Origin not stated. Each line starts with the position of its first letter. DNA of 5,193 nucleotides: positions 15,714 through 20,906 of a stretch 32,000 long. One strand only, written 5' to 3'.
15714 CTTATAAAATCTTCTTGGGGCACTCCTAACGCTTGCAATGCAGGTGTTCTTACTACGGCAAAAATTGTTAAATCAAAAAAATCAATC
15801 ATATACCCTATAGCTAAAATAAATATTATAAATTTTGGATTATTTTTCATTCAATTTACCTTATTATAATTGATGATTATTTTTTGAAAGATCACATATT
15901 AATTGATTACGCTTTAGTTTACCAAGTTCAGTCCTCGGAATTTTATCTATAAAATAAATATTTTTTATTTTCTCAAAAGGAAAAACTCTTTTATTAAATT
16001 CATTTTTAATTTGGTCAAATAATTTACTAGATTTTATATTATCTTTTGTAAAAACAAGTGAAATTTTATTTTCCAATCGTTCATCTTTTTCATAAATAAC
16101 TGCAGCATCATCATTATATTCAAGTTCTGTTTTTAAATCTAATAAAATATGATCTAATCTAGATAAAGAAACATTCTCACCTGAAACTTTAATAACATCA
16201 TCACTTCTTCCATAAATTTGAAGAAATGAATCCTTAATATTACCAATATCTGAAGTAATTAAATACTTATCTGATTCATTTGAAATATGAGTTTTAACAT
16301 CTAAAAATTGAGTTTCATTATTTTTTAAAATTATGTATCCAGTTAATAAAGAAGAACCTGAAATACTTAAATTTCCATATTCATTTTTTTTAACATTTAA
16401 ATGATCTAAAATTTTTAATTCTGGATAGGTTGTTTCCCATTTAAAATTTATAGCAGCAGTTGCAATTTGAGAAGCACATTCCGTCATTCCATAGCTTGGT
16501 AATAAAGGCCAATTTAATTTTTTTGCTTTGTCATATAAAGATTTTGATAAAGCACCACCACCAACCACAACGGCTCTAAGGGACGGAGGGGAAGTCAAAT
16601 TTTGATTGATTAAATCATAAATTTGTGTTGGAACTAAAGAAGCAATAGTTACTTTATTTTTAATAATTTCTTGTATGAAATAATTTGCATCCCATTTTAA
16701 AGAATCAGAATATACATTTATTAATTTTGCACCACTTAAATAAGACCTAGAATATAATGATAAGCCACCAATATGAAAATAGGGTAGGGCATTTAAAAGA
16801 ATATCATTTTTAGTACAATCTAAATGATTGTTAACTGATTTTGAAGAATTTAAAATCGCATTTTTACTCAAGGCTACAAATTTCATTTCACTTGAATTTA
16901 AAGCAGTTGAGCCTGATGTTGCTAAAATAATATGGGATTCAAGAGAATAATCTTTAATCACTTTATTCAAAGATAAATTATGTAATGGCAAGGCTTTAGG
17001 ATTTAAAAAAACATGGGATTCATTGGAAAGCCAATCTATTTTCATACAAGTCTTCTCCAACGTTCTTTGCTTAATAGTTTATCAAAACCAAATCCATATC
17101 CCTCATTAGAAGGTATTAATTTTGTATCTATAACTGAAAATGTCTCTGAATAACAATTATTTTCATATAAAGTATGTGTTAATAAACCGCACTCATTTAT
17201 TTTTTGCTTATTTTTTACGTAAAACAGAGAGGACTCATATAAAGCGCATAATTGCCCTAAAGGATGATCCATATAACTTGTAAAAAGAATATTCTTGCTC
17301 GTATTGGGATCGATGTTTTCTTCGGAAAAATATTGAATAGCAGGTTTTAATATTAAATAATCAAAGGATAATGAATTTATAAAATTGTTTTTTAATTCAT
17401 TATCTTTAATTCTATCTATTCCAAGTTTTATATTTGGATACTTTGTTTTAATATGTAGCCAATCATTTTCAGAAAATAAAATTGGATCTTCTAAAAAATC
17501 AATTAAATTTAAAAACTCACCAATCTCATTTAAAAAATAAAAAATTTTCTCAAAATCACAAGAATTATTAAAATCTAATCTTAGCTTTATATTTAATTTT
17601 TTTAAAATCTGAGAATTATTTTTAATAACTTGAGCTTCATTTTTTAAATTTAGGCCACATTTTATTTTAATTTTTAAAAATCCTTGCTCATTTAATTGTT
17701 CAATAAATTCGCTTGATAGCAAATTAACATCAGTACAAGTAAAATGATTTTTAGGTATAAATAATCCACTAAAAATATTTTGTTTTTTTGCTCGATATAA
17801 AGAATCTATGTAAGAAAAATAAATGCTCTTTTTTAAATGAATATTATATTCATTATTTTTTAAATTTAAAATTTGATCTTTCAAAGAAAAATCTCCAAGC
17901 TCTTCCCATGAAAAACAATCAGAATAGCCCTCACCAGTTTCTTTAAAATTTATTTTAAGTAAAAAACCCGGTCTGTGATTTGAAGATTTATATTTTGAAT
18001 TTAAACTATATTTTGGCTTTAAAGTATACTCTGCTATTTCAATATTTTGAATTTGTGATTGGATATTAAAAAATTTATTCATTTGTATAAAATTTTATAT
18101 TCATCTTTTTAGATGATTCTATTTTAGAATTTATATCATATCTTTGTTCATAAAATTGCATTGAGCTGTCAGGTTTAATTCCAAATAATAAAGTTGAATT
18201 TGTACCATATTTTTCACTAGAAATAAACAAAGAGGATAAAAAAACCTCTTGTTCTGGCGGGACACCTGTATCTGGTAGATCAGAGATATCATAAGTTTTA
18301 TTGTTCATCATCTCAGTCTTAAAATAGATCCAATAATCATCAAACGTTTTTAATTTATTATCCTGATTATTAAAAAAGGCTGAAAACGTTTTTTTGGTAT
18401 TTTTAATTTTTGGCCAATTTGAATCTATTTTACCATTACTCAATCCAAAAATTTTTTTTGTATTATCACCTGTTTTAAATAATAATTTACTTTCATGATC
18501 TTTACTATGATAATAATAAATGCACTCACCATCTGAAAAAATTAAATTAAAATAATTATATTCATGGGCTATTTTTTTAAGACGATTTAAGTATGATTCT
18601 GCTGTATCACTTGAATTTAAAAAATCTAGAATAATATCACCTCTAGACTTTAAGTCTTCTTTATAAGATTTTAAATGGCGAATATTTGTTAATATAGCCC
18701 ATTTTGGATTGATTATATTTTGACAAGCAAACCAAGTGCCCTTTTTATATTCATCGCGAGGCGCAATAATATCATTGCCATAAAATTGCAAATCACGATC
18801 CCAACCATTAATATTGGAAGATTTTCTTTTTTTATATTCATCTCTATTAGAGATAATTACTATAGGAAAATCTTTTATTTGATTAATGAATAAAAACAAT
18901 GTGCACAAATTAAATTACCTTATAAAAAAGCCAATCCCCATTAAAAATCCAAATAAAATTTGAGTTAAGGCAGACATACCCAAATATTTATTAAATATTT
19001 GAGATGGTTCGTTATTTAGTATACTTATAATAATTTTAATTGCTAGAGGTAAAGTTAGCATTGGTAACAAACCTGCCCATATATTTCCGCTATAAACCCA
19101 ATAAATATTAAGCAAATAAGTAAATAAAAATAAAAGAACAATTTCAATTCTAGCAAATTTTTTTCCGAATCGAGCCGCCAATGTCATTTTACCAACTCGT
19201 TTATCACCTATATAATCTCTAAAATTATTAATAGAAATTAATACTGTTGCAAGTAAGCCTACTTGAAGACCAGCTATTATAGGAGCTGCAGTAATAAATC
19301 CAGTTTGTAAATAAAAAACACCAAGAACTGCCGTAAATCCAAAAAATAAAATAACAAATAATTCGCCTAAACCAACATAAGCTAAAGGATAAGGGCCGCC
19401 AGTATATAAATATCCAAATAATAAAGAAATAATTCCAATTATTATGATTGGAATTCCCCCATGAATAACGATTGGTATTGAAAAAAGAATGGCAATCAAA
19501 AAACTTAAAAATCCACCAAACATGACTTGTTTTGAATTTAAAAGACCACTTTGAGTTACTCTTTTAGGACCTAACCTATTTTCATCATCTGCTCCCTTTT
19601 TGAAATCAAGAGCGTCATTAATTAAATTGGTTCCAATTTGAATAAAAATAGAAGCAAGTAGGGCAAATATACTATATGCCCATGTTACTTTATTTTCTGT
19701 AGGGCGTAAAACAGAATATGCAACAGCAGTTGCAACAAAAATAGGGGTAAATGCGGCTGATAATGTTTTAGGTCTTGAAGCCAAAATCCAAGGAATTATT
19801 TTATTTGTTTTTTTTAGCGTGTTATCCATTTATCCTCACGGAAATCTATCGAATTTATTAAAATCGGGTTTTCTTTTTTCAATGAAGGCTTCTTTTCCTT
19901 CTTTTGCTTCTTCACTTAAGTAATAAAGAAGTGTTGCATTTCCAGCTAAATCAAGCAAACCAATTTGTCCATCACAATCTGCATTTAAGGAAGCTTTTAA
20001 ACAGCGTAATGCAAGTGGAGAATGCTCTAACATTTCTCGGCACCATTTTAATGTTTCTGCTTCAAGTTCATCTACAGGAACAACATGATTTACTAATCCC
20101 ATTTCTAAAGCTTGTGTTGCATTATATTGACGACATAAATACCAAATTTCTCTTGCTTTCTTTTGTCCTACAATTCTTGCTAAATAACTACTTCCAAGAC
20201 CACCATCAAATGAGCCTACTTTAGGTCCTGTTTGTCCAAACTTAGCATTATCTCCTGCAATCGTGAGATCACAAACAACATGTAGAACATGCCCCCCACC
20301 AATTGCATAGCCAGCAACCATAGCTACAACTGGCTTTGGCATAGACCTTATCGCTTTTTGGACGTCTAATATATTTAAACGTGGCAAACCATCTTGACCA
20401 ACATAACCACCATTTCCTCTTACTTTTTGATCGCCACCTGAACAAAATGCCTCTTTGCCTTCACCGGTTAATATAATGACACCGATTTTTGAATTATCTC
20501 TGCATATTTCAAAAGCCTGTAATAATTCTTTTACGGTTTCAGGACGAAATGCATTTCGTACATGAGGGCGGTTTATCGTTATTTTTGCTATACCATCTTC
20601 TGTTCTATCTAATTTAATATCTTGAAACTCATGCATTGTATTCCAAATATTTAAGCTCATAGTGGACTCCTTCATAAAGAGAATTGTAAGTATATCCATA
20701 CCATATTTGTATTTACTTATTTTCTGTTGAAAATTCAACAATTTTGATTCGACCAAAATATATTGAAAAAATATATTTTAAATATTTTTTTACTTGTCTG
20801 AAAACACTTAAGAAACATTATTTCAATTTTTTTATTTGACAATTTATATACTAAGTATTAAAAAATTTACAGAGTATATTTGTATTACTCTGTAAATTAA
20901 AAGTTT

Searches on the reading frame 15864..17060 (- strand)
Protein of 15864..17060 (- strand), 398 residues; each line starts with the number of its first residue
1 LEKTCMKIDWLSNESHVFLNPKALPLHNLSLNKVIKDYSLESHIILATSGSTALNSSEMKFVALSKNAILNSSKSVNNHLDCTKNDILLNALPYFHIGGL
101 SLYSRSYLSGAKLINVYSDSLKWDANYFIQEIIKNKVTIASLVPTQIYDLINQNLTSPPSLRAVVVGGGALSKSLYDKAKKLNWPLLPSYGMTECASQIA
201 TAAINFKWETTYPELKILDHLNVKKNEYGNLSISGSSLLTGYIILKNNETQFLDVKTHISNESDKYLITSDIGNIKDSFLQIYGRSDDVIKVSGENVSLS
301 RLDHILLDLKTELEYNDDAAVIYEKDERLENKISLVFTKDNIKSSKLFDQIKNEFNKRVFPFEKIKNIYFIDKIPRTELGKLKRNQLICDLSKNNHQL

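Call 61: search_protein_families(library=pfam, proteins=[window:15864-17060:-], max_evalue=0.0001)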
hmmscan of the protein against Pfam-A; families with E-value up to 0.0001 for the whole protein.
window:15864-17060:- (398 aa): 1 family
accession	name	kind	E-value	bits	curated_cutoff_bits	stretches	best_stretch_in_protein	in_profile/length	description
PF00501.34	AMP-binding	-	7.1e-23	81.5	29.9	1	45-242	167-383/384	AMP-binding enzyme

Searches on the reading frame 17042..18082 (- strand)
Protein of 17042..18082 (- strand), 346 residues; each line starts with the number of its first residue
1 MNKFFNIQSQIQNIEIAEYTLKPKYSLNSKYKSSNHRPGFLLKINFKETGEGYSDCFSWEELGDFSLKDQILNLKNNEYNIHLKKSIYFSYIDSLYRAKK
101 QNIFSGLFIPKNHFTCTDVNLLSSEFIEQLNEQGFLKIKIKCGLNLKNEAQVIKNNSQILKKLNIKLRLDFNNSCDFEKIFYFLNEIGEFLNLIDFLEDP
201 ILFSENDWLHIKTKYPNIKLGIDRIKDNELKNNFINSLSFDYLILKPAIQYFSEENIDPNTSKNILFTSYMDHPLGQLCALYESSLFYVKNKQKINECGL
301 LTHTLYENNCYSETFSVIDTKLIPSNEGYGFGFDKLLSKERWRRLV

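Call 61: search_protein_families(library=pfam, proteins=[window:17042-18082:-], max_evalue=0.0001)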
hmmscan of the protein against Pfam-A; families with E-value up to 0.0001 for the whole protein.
window:17042-18082:- (346 aa): 1 family
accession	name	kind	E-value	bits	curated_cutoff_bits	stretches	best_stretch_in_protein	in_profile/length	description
PF22015.1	OSBS_N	-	2.4e-18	66.1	27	1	14-94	1-76/78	O-succinylbenzoate synthase, N-terminal domain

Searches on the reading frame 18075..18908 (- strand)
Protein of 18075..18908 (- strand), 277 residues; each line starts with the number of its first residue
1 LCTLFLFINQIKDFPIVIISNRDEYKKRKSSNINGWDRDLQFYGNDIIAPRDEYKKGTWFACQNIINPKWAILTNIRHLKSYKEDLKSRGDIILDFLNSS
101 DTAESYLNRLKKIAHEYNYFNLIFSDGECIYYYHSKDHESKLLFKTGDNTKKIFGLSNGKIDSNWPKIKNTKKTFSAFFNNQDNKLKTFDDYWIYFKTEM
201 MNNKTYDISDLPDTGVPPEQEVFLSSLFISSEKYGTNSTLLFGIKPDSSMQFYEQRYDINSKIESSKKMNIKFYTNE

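Call 61: search_protein_families(library=pfam, proteins=[window:18075-18908:-], max_evalue=0.0001)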
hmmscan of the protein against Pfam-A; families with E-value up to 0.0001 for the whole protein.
window:18075-18908:- (277 aa): 1 family
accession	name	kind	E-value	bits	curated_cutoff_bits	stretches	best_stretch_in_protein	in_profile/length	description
PF05742.17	TANGO2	-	6.4e-48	164.6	22.6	1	1-257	1-255/257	Transport and Golgi organisation 2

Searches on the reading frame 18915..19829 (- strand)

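Call 61: search_protein_families(library=pfam, proteins=[window:18915-19829:-], max_evalue=0.0001)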
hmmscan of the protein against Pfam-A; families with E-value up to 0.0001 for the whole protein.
window:18915-19829:- (304 aa): 1 family
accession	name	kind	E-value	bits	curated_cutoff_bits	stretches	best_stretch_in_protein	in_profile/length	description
PF01040.23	UbiA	-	2.7e-31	109.2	34.2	1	43-271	12-233/250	UbiA prenyltransferase family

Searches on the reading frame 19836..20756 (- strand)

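Call 61: search_protein_families(library=pfam, proteins=[window:19836-20756:-], max_evalue=0.0001)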
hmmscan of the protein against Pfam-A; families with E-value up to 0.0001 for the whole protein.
window:19836-20756:- (306 aa): 2 families
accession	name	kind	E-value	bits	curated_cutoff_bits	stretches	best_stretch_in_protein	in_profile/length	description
PF00378.25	ECH_1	-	6e-80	268.6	27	1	52-300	2-249/251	Enoyl-CoA hydratase/isomerase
PF16113.10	ECH_2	-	4.9e-22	79.3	27.2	1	57-233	2-179/335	Enoyl-CoA hydratase/isomerase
